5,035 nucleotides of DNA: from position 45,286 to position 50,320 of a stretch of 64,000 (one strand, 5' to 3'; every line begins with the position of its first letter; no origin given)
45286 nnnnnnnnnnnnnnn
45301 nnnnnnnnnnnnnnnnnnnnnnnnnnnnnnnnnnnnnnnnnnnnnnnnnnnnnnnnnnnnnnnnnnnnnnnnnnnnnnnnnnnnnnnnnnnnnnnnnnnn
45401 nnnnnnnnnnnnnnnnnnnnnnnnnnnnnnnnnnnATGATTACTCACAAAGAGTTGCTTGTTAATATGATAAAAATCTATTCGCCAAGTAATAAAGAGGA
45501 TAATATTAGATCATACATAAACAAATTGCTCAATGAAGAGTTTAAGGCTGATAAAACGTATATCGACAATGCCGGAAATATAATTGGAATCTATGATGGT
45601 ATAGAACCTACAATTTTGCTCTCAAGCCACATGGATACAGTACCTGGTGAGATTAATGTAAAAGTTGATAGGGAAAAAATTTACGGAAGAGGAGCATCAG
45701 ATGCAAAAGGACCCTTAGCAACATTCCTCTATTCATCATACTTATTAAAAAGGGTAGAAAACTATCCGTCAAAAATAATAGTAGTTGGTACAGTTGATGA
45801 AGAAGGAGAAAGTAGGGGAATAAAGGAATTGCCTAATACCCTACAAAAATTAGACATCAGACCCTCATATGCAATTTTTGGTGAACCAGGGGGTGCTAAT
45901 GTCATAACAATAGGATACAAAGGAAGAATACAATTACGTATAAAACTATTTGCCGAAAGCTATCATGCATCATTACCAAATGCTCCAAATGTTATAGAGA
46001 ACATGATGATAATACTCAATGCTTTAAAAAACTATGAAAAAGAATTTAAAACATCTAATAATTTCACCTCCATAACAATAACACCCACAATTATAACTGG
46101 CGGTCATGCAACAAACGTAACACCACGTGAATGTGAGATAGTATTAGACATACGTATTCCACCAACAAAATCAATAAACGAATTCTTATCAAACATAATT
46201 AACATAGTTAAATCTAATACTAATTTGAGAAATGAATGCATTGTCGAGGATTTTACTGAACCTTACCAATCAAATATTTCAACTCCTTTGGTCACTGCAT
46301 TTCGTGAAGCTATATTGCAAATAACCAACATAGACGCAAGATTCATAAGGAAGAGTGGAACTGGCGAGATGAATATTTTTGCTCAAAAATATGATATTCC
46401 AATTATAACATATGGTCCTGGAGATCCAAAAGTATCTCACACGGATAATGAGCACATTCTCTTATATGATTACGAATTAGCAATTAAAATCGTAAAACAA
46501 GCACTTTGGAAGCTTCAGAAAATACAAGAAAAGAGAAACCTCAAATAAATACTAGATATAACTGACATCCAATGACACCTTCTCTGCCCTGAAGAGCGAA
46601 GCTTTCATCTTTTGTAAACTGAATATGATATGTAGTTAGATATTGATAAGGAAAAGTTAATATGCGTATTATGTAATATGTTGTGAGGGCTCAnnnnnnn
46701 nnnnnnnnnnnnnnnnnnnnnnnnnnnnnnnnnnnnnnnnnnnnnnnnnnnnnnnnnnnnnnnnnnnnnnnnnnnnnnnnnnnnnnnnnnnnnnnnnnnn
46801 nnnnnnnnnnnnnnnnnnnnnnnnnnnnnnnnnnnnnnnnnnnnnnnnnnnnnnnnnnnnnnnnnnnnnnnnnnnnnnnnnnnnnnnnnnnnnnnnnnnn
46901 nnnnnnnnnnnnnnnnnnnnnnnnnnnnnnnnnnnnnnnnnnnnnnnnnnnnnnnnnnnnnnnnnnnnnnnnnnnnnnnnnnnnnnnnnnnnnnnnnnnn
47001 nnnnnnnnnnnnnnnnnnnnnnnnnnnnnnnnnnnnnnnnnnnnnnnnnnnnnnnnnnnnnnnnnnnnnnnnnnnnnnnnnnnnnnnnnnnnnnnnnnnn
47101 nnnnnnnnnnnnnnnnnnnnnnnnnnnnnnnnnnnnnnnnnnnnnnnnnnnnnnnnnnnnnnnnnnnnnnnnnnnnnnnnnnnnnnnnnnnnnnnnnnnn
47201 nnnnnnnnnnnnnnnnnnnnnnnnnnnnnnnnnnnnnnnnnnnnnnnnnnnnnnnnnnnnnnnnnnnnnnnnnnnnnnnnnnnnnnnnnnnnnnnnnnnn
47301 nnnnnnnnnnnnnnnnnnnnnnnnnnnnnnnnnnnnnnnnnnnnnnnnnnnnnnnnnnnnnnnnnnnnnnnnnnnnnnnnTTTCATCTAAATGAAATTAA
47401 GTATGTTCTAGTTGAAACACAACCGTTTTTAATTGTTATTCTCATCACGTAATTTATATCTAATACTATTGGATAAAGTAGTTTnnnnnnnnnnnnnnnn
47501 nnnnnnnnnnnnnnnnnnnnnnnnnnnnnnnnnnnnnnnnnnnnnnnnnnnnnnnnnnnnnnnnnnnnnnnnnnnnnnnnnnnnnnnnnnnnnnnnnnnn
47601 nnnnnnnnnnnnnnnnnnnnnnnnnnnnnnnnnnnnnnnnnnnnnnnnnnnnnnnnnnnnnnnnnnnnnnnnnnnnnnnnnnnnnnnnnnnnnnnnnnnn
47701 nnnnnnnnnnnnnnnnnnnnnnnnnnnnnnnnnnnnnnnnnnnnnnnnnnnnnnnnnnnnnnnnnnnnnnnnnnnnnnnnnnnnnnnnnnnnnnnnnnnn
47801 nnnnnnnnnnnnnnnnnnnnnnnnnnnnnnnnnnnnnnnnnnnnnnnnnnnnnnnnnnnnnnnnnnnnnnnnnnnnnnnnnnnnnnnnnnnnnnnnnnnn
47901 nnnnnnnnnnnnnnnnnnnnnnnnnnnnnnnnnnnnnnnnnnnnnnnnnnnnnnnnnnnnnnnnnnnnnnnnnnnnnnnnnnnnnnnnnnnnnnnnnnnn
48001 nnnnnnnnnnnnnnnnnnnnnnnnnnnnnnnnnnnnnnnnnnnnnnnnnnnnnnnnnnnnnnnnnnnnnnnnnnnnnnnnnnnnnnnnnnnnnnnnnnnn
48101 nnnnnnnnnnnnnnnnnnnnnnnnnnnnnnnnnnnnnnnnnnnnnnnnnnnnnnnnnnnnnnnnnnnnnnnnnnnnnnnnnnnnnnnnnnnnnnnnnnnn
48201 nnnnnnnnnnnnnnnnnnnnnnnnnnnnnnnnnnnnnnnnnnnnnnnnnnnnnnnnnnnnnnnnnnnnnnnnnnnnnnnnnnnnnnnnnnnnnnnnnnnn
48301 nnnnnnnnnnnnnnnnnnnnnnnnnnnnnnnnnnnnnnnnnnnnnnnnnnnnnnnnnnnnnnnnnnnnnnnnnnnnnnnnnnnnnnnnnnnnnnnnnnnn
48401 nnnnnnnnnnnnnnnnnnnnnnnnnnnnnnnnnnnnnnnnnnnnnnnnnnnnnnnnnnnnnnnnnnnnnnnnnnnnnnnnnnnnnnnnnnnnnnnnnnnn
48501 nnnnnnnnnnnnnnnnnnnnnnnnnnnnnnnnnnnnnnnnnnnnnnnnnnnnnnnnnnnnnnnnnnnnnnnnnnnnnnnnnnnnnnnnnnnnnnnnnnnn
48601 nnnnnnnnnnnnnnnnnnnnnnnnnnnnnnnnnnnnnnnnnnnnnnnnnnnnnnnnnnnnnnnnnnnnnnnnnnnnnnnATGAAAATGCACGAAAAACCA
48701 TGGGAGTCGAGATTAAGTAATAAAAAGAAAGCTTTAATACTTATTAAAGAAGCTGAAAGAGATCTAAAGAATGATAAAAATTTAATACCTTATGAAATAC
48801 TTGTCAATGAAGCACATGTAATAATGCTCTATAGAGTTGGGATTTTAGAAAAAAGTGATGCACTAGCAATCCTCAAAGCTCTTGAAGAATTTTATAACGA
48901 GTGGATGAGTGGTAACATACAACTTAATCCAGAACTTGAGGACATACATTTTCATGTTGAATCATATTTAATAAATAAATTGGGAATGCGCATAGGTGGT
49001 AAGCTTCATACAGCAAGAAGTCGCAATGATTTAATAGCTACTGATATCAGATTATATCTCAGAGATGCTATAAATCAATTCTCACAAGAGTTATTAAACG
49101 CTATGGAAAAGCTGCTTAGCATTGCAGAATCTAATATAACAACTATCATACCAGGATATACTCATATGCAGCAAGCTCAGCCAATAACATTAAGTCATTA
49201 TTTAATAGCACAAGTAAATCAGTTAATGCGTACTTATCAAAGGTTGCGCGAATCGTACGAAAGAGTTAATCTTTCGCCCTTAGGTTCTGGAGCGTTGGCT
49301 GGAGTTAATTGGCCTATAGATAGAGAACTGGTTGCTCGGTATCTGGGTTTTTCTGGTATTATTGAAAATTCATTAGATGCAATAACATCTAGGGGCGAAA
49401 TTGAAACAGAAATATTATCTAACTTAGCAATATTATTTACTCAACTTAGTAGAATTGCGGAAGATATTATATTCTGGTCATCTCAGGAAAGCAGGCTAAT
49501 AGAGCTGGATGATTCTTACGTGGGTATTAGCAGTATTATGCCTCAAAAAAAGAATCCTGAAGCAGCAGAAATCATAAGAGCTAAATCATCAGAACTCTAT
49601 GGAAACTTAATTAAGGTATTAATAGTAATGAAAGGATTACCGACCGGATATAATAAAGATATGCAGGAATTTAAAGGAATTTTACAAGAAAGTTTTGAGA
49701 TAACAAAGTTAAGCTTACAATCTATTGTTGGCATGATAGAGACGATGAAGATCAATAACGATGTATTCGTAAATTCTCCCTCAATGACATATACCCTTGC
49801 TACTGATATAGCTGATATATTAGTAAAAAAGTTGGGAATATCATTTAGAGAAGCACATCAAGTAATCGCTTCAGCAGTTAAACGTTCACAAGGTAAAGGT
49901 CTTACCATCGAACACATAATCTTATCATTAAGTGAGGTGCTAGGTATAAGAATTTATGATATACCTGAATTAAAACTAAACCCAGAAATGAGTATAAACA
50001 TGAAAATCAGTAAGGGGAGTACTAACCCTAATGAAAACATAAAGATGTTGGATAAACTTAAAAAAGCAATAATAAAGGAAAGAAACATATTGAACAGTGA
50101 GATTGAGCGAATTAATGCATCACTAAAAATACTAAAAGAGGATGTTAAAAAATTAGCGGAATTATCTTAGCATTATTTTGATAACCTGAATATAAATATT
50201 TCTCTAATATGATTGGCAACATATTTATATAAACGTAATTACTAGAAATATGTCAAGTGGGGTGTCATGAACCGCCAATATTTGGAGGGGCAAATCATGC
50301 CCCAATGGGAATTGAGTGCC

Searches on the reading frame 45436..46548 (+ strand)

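Call 38: search_protein_families(library=pfam, proteins=[window:45436-46548:+], max_evalue=0.00001)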
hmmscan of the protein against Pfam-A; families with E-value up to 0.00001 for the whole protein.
window:45436-46548:+ (370 aa): 2 families
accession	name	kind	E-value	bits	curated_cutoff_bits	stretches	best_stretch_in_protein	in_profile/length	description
PF01546.33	Peptidase_M20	-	7.9e-26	91.7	24.6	1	61-357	1-204/206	Peptidase family M20/M25/M40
PF07687.19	M20_dimer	-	8.9e-16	58.2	21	1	160-260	2-101/107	Peptidase dimerisation domain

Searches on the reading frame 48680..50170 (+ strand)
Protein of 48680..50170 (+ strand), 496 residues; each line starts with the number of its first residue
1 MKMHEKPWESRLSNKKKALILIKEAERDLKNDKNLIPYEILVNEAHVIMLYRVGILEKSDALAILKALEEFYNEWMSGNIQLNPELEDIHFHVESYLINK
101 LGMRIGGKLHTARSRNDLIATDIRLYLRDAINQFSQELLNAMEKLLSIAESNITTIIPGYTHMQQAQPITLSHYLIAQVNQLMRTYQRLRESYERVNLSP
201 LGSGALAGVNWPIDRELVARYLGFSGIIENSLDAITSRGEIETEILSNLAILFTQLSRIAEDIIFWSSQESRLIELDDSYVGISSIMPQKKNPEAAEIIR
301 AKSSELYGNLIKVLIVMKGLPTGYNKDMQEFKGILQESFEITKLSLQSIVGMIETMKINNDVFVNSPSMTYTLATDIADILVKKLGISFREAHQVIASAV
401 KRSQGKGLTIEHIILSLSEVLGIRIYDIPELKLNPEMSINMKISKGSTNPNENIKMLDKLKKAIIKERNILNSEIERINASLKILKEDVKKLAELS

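Call 39: search_protein_families(library=pfam, proteins=[window:48680-50170:+], max_evalue=0.00001)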
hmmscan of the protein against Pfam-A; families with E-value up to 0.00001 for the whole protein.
window:48680-50170:+ (496 aa): 2 families
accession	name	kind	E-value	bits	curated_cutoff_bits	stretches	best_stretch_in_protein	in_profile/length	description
PF00206.25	Lyase_1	-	1.7e-55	189.1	27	1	52-307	41-311/312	Lyase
PF14698.11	ASL_C2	-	1e-12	48.7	27.3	1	371-415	1-44/69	Argininosuccinate lyase C-terminal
